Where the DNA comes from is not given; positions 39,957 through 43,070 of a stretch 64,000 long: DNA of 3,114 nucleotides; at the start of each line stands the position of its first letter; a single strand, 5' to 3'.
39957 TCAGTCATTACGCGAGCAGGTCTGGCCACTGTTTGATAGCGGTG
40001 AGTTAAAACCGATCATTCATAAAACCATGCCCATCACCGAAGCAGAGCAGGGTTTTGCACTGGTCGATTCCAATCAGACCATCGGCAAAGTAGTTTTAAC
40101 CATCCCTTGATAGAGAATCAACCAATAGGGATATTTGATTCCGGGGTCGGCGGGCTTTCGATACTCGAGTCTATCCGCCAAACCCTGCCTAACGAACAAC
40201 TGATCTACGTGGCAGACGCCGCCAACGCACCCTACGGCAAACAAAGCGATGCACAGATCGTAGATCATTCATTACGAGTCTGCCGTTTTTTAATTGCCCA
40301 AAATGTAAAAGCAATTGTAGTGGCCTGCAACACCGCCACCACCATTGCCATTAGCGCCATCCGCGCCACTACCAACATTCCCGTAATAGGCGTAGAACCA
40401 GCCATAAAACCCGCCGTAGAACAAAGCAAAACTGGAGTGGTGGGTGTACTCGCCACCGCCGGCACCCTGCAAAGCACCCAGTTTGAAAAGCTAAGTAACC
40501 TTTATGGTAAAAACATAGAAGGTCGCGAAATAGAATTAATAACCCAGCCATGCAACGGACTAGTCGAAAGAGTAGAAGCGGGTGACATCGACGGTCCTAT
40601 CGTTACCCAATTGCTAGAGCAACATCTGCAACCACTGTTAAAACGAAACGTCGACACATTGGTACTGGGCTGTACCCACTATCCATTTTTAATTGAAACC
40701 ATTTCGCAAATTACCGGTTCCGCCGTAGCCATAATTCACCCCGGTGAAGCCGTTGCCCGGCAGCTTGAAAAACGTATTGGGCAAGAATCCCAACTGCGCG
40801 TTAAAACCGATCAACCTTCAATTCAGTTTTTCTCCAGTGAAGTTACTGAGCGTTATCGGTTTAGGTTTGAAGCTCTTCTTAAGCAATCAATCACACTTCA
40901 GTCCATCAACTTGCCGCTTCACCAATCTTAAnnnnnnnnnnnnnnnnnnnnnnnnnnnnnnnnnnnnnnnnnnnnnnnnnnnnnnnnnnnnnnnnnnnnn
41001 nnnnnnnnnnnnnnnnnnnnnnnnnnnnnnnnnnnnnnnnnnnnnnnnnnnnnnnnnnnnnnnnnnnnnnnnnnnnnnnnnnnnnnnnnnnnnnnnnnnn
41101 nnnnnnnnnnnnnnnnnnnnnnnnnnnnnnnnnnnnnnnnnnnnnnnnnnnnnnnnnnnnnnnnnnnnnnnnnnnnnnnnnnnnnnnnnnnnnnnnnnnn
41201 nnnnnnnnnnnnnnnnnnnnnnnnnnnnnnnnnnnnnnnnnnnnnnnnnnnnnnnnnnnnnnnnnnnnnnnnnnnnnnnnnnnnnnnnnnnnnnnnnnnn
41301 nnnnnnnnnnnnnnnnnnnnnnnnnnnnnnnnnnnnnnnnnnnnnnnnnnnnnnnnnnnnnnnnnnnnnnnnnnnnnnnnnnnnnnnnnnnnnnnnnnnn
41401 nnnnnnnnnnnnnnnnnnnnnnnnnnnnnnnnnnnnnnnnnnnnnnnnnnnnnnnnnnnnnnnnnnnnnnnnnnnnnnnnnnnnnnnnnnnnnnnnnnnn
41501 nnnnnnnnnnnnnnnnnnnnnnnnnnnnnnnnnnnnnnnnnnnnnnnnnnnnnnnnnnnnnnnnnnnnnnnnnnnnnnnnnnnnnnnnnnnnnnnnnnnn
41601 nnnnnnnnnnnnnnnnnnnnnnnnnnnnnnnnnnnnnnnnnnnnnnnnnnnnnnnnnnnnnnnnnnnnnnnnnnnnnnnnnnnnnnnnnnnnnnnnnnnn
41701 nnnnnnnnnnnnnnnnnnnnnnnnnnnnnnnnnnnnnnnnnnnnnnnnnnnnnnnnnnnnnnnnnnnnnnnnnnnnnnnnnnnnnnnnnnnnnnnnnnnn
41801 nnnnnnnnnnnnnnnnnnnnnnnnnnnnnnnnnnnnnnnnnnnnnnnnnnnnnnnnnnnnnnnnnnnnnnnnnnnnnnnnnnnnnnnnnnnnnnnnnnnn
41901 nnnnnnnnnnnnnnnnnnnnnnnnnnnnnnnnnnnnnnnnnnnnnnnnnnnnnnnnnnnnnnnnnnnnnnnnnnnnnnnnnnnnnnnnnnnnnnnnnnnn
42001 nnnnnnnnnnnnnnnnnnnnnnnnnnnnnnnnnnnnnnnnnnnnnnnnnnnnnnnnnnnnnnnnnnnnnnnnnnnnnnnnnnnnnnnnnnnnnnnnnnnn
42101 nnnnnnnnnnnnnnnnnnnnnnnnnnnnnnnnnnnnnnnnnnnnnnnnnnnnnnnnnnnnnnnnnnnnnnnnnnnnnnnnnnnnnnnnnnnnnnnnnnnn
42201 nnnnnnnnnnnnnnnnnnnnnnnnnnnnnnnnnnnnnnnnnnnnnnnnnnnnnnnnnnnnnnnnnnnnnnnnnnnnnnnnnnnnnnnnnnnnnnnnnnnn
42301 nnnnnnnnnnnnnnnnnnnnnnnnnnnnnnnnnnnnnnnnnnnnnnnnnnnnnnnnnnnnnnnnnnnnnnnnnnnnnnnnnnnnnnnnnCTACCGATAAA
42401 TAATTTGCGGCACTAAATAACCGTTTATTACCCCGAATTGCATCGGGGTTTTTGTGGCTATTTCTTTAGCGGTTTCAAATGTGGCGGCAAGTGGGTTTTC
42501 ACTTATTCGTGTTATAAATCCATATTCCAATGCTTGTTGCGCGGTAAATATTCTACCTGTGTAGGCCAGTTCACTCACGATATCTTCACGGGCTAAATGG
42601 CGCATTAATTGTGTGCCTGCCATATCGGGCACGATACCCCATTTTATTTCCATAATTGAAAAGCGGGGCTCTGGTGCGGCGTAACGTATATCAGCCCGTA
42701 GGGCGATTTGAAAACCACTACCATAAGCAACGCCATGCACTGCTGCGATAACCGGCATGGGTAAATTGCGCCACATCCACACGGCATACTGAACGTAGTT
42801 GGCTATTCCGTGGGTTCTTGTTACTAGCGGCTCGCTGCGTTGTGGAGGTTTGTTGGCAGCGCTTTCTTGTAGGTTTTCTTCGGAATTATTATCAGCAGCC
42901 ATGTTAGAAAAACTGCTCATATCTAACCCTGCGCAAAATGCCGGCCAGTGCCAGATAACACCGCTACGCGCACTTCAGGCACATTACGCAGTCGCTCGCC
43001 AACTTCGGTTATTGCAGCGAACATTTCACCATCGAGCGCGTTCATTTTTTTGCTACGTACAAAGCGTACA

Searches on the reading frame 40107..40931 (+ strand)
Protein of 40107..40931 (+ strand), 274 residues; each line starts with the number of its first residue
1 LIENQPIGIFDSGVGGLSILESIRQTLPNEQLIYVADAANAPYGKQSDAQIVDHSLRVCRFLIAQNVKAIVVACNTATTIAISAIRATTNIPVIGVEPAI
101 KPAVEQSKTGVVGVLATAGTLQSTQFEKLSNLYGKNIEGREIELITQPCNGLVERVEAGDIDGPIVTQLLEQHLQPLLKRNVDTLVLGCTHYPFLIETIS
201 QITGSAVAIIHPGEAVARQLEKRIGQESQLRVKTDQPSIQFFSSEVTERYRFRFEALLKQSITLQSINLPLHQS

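Call 58: search_protein_families(library=pfam, proteins=[window:40107-40931:+], max_evalue=0.001)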
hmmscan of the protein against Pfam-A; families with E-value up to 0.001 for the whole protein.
window:40107-40931:+ (274 aa): 1 family
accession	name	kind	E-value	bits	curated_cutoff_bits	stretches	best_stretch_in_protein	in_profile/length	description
PF01177.27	Asp_Glu_race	-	2.9e-22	79.9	31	1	18-219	11-210/211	Asp/Glu/Hydantoin racemase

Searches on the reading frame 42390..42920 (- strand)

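Call 58: search_protein_families(library=pfam, proteins=[window:42390-42920:-], max_evalue=0.001)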
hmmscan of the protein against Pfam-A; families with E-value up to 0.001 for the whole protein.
window:42390-42920:- (176 aa): 2 families
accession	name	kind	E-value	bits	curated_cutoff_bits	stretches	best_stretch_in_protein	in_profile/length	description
PF00378.25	ECH_1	-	3.3e-21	76.2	27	1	51-159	85-195/251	Enoyl-CoA hydratase/isomerase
PF16113.10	ECH_2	-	7.4e-11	42.6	27.2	1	51-148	84-180/335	Enoyl-CoA hydratase/isomerase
